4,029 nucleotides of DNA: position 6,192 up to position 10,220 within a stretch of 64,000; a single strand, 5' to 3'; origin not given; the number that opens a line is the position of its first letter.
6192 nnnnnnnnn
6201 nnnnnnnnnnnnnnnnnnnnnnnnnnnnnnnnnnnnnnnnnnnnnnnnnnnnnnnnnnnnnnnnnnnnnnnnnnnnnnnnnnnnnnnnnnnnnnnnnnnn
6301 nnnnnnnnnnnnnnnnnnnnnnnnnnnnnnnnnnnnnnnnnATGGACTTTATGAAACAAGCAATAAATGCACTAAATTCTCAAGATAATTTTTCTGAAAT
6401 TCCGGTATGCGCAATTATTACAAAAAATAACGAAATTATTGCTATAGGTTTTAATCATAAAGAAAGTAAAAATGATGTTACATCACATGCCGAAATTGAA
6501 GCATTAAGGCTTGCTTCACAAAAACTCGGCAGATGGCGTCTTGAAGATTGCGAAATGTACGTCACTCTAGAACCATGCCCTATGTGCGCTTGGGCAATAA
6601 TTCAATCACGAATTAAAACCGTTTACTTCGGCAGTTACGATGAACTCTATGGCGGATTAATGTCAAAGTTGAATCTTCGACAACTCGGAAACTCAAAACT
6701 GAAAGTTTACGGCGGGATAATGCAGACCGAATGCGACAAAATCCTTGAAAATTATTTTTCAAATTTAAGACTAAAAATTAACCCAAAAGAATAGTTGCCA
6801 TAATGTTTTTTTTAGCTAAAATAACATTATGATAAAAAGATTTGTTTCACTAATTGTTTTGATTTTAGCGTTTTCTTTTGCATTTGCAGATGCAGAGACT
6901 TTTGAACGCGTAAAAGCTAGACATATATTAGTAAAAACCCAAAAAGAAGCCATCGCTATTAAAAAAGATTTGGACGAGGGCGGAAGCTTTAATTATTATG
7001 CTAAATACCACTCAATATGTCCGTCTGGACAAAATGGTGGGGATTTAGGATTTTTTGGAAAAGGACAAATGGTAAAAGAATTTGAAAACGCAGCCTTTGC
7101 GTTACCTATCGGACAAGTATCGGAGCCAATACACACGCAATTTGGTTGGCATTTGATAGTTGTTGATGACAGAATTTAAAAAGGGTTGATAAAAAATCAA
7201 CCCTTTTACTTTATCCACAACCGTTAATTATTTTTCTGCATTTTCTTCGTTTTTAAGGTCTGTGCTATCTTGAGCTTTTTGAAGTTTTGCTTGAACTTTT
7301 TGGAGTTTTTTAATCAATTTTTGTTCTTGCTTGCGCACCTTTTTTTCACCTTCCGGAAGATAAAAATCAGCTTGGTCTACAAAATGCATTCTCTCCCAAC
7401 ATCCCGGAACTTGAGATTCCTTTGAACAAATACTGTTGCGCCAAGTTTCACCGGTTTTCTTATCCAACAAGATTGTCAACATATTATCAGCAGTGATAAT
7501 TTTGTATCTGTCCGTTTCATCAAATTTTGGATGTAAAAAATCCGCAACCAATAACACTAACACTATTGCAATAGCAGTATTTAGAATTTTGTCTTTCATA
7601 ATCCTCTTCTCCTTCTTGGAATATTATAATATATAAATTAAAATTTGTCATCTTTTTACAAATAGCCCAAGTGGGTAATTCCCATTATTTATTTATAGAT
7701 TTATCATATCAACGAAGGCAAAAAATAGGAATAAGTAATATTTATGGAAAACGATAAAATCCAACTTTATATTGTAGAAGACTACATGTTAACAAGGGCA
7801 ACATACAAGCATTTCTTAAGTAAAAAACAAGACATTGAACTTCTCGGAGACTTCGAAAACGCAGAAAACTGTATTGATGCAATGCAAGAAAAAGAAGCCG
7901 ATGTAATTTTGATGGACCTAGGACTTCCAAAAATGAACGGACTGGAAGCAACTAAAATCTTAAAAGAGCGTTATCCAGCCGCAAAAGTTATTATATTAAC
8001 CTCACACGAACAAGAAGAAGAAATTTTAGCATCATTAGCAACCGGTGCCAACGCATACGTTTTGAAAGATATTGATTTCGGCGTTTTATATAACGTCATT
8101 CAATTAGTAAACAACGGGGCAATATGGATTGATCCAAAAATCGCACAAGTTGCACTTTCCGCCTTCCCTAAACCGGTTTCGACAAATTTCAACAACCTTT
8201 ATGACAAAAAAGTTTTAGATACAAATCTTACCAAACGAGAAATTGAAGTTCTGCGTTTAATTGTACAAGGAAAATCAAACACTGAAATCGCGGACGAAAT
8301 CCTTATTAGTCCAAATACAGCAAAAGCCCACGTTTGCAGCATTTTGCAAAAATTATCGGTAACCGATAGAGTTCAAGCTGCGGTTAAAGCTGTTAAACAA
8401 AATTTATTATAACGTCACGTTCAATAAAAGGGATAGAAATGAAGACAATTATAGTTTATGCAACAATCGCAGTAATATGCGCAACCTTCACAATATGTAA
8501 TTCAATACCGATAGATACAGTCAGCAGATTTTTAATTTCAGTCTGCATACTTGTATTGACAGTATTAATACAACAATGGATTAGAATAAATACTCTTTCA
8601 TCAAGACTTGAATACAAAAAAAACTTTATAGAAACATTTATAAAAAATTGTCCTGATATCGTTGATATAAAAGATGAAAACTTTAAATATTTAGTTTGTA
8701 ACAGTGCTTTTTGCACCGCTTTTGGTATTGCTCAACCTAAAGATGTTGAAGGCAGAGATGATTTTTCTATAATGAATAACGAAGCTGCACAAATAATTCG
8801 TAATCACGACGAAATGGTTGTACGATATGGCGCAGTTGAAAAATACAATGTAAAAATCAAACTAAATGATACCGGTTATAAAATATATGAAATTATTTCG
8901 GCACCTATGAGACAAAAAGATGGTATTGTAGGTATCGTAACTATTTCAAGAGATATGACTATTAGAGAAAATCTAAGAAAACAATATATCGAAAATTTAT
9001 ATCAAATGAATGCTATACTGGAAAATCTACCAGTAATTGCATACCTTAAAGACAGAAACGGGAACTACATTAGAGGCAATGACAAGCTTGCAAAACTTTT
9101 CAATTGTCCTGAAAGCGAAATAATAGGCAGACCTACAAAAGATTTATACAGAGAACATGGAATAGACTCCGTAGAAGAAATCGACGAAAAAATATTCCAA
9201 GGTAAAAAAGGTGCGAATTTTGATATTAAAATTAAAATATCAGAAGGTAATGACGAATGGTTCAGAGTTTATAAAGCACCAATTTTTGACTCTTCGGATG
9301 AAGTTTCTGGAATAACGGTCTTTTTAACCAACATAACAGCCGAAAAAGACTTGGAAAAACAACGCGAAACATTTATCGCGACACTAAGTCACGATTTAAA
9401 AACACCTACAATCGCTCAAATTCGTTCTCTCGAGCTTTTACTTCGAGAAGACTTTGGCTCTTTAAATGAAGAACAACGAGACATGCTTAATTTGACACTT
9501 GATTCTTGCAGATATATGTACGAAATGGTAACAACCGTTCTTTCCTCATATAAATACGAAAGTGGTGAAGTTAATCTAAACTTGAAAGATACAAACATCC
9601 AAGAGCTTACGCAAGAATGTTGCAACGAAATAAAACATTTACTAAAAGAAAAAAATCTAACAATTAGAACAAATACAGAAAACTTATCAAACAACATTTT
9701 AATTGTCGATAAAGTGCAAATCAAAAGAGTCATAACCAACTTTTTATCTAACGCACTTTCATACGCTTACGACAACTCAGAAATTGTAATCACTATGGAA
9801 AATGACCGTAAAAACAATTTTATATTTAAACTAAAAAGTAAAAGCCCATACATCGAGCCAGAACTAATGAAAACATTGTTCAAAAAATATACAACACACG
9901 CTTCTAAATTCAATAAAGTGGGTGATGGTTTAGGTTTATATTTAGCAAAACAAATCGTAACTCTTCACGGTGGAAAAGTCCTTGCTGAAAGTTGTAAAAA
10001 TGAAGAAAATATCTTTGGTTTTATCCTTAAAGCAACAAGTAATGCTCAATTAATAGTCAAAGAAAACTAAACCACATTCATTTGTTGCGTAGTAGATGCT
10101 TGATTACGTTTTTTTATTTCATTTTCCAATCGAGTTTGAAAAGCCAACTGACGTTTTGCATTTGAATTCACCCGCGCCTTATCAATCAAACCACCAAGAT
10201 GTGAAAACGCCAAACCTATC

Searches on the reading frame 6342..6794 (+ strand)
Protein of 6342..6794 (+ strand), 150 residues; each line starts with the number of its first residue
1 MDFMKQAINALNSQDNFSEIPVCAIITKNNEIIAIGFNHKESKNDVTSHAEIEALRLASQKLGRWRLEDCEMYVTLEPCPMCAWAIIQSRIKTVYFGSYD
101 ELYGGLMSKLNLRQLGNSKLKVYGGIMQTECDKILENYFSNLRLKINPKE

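Call 95: search_protein_families(library=pfam, proteins=[window:6342-6794:+], max_evalue=0.00001)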
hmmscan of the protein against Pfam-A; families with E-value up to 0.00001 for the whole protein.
window:6342-6794:+ (150 aa): 3 families
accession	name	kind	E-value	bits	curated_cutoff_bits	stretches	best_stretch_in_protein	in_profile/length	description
PF14437.12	MafB19-deam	-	8.5e-34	116.9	27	1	2-143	5-142/142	MafB19-like deaminase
PF00383.29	dCMP_cyt_deam_1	-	1.6e-28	99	25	1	2-97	6-101/102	Cytidine and deoxycytidylate deaminase zinc-binding region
PF14439.12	Bd3614-deam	-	1.9e-07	31.5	38.5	1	23-117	12-107/113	Bd3614-like deaminase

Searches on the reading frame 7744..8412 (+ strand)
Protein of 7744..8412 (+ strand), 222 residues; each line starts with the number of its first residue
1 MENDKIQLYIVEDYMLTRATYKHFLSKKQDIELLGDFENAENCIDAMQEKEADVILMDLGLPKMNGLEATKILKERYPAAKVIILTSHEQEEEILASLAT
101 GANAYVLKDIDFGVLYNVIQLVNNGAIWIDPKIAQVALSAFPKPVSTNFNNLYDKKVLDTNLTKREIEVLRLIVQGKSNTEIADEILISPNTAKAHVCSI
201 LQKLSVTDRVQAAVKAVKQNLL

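Call 49: search_protein_families(library=pfam, proteins=[window:7744-8412:+], max_evalue=0.001)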
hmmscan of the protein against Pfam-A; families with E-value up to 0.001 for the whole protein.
window:7744-8412:+ (222 aa): 3 families
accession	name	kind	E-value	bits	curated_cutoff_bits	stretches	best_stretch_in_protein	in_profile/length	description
PF00072.30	Response_reg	-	8e-23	81.2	30.2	1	9-119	2-110/111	Response regulator receiver domain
PF00196.25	GerE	-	6.3e-20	71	23.5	1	161-216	2-57/57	Bacterial regulatory proteins, luxR family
PF08281.18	Sigma70_r4_2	-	2.7e-05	24.2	25.7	0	162-204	11-54/54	Sigma-70, region 4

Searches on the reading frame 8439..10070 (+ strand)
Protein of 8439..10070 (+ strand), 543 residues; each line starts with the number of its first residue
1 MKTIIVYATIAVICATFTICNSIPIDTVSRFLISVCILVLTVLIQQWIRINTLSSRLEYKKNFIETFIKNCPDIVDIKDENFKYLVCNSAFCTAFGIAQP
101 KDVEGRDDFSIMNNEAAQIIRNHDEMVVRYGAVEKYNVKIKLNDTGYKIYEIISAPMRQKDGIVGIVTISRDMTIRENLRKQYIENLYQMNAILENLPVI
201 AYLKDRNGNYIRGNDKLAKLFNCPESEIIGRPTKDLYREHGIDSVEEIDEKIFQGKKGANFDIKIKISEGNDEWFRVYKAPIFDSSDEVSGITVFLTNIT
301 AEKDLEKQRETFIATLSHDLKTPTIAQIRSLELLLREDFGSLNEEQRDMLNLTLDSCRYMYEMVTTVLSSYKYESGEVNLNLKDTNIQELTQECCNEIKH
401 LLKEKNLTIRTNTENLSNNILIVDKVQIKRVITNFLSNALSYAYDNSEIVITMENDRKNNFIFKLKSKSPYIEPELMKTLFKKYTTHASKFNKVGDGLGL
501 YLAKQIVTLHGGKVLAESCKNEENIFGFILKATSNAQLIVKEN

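Call 49: search_protein_families(library=pfam, proteins=[window:8439-10070:+], max_evalue=0.001)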
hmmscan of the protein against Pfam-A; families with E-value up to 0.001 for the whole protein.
window:8439-10070:+ (543 aa): 7 families
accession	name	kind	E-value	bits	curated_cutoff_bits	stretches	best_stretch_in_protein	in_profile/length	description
PF08448.16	PAS_4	-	6.9e-24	84.6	23.1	2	194-303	1-109/110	PAS fold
PF13426.13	PAS_9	-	1.2e-16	61.3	27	2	203-301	6-103/103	PAS domain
PF00989.32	PAS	-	1.5e-15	57.6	22.6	1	189-297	2-111/113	PAS fold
PF02518.31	HATPase_c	-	2.6e-15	57.3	26.4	1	424-531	2-108/111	Histidine kinase-, DNA gyrase B-, and HSP90-like ATPase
PF00512.31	HisKA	-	1.7e-08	34.8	26.9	1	308-375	1-65/66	His Kinase A (phospho-acceptor) domain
PF13596.12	PAS_10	-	5.6e-07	30.6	22.1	1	190-300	1-106/106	PAS domain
PF13188.13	PAS_8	-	0.00012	22.2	21.8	0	191-242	4-52/65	PAS domain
